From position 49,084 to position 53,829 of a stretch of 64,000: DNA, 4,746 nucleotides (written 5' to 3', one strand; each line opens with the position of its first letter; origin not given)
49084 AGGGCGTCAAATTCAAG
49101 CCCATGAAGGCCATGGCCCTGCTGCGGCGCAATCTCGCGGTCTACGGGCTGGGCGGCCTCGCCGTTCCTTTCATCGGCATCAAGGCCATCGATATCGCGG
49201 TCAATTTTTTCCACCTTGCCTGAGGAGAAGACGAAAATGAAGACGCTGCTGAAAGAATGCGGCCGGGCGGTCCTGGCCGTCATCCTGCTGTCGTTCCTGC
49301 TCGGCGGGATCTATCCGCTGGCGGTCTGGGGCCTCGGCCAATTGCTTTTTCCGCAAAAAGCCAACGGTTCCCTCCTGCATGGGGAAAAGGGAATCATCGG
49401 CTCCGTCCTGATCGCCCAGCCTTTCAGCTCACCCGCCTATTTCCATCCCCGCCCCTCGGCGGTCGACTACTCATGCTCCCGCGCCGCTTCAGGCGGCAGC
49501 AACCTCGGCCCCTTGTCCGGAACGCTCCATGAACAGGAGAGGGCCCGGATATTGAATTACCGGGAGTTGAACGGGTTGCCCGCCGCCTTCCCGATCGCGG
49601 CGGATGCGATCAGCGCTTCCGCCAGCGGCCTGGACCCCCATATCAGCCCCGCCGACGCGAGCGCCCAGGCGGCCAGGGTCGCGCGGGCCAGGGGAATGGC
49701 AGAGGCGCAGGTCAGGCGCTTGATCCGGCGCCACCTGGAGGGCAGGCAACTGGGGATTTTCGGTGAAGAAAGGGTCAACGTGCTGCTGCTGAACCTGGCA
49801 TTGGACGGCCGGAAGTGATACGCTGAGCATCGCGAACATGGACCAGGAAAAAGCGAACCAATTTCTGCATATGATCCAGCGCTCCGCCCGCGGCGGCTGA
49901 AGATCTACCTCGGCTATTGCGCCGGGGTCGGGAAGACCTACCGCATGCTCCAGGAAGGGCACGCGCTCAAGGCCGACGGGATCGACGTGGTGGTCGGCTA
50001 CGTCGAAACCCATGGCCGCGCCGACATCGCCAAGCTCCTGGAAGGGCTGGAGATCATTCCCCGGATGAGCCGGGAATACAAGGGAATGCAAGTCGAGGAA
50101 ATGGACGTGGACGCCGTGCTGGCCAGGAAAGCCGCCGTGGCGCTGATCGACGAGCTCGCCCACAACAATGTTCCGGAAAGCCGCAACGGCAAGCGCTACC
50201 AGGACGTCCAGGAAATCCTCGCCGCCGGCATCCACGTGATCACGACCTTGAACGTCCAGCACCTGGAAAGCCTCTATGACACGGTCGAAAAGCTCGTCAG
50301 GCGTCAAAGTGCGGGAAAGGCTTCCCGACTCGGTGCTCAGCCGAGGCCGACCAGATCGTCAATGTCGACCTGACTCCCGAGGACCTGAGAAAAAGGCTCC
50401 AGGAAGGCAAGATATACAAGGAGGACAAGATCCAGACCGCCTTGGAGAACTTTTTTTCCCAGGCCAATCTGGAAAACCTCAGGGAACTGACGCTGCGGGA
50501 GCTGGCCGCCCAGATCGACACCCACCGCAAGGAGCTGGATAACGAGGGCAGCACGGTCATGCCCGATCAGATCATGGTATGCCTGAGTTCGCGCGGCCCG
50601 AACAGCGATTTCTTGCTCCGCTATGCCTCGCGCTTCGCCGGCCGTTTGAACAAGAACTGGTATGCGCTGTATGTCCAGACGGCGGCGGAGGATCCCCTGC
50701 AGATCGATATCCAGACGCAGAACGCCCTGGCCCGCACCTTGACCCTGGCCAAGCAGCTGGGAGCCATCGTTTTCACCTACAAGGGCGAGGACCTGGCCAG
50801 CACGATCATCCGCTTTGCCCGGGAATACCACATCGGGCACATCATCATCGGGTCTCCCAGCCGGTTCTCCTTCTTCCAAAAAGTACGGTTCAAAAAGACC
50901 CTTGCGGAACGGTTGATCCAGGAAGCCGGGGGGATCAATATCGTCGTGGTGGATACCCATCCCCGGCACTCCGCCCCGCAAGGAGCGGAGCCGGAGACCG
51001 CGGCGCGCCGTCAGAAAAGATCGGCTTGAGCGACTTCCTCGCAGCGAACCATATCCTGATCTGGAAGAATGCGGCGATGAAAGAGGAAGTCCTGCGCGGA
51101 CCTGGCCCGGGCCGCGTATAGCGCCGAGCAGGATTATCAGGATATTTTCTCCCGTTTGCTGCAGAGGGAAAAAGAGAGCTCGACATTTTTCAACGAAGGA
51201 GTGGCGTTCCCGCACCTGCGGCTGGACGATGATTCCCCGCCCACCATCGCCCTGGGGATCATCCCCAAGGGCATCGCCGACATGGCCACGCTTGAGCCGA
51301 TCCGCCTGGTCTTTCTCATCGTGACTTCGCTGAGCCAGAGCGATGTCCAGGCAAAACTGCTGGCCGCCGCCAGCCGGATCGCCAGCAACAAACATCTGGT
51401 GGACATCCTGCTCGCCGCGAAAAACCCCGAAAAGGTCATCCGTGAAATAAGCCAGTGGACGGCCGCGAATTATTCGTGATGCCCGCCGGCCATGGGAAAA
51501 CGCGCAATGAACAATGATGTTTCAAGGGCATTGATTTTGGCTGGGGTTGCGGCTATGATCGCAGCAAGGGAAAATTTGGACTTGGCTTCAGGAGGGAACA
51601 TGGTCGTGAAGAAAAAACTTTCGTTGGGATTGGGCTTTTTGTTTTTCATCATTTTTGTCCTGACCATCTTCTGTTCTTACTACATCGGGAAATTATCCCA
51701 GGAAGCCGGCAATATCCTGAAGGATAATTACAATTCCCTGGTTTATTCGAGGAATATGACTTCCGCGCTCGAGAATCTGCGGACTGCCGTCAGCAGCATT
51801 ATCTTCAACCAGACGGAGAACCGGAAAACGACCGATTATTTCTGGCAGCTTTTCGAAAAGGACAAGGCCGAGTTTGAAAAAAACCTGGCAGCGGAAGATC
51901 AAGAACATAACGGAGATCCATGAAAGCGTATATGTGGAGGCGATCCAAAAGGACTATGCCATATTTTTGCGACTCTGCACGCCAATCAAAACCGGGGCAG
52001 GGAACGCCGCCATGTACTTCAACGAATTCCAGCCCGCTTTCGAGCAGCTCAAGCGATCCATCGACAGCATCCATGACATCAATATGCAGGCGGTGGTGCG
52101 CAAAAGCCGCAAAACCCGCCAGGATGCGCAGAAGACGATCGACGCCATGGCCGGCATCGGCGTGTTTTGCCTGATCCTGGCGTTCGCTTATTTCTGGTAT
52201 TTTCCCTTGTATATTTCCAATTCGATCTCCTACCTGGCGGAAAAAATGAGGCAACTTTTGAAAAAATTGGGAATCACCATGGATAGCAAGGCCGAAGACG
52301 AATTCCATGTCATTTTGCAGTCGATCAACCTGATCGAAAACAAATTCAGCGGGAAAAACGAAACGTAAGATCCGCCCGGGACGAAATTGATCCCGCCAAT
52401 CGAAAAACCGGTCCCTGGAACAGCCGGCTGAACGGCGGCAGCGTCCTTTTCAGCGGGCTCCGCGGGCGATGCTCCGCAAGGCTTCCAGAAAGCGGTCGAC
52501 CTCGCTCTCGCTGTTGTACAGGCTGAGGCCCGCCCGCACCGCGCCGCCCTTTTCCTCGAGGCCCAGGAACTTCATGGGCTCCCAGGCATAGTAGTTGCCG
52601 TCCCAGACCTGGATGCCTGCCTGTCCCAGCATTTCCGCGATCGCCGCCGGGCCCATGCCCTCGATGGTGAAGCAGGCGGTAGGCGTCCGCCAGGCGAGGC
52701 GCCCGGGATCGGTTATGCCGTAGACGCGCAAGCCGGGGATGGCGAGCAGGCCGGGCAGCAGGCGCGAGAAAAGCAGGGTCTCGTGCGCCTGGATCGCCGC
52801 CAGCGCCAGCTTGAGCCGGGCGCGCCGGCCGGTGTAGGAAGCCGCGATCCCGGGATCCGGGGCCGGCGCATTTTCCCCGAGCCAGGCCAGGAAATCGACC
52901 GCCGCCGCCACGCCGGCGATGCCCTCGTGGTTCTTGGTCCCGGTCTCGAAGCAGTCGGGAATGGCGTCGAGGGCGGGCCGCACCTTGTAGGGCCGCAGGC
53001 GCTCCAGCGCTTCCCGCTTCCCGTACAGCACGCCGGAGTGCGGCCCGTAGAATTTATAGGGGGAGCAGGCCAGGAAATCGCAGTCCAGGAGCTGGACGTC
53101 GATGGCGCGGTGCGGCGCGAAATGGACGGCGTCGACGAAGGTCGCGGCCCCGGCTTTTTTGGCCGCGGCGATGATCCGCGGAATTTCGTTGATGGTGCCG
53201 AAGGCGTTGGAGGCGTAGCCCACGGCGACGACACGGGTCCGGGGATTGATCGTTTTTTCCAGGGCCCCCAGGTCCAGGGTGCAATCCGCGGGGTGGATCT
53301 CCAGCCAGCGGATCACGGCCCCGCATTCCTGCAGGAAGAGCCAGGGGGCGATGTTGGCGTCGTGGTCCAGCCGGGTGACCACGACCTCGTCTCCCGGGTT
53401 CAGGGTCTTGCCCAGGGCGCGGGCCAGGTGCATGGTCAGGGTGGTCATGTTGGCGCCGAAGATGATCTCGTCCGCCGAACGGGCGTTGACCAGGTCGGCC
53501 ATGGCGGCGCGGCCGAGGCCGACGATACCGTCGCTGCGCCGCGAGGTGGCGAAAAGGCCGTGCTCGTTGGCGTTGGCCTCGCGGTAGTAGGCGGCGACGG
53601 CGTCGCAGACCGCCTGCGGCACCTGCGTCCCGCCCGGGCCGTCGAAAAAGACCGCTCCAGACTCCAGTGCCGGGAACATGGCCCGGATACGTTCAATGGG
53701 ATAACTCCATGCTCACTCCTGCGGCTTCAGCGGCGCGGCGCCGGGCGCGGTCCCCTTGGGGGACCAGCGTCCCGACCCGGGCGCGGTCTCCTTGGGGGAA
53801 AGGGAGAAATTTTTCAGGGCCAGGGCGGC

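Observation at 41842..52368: kdp locus wired to a sigma54 activator, with a kinase-less KdpD and an EIIA(Ntr)-like gene in the same transcription direction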

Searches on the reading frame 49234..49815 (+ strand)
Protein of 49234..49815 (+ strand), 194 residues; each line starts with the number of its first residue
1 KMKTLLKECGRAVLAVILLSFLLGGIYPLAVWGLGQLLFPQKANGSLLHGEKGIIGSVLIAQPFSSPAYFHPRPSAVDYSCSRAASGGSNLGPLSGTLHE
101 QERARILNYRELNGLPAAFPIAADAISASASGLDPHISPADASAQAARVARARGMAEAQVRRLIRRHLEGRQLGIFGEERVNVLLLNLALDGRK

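Call 6: search_protein_families(library=pfam, proteins=[window:49234-49815:+], max_evalue=0.01)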
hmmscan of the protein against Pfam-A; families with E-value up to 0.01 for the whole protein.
window:49234-49815:+ (194 aa): 1 family
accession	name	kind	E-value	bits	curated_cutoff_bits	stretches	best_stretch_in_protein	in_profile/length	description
PF02669.20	KdpC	-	6.1e-64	215.6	24.1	1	11-191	3-181/182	K+-transporting ATPase, c chain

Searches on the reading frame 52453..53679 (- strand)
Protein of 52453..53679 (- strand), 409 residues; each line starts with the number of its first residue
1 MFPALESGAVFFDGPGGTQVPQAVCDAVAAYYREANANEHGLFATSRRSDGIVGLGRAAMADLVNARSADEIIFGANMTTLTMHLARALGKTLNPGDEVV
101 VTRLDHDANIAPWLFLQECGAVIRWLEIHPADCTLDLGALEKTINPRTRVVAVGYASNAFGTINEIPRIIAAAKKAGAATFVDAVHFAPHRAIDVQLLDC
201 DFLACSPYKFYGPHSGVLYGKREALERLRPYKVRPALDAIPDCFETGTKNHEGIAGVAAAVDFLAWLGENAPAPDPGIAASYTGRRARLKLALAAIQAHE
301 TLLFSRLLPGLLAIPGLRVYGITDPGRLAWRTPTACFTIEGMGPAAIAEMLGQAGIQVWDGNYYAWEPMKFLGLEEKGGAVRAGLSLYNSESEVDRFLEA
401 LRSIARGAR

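Call 89: search_protein_families(library=pfam, proteins=[window:52453-53679:-], max_evalue=0.00001)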
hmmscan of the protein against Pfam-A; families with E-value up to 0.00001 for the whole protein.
window:52453-53679:- (409 aa): 3 families
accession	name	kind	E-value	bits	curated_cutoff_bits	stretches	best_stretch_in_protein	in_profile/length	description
PF00266.25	Aminotran_5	-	4.2e-69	233.7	21.5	2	10-268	1-272/371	Aminotransferase class-V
PF01041.23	DegT_DnrJ_EryC1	-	9.4e-08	32.1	19.8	1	79-186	48-148/360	DegT/DnrJ/EryC1/StrS aminotransferase family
PF01053.26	Cys_Met_Meta_PP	-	1.5e-07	30.8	27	1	43-220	44-209/381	Cys/Met metabolism PLP-dependent enzyme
